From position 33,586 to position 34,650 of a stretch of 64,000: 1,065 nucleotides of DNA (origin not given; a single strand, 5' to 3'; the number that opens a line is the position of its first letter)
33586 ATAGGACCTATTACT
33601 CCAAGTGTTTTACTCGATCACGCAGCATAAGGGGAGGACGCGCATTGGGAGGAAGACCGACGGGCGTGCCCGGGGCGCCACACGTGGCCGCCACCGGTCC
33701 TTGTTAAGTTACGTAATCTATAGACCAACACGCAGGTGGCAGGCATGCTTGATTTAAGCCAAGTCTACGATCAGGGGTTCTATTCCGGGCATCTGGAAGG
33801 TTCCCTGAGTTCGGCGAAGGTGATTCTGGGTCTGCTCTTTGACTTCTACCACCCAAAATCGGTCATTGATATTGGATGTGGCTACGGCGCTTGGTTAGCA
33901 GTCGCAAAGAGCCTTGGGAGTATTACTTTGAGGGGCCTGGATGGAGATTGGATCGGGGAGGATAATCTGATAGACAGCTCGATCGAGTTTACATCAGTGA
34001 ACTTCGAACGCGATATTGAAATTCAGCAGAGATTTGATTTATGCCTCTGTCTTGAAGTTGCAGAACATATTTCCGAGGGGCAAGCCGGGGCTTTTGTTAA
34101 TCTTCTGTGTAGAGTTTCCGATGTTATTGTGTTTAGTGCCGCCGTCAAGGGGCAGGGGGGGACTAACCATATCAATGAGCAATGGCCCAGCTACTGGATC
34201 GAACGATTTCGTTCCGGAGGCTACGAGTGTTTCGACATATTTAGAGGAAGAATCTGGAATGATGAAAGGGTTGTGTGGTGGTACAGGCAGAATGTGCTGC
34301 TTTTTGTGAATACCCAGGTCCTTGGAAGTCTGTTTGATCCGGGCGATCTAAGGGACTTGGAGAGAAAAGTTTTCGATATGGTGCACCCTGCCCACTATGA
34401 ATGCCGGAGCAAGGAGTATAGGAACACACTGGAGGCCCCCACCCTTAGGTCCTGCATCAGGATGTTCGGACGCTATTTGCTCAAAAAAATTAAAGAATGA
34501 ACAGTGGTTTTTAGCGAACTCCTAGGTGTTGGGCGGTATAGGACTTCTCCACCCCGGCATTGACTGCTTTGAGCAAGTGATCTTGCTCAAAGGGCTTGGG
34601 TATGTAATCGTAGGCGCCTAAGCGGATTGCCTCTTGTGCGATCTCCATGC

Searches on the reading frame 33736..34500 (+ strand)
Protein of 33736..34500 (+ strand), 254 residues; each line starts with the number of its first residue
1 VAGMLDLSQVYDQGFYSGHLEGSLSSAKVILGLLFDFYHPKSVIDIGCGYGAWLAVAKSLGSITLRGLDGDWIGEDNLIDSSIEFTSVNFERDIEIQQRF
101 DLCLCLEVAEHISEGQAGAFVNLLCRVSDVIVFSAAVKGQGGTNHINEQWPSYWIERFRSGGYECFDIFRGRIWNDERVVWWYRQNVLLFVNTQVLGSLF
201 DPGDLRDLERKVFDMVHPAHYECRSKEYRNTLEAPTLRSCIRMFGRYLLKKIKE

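Call 43: search_protein_families(library=pfam, proteins=[window:33736-34500:+], max_evalue=0.0001)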
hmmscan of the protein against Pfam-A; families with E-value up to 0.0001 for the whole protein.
window:33736-34500:+ (254 aa): 1 family
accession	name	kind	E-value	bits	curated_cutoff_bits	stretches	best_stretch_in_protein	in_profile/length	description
PF13489.12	Methyltransf_23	-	7.2e-05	23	27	0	38-113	21-95/164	Methyltransferase domain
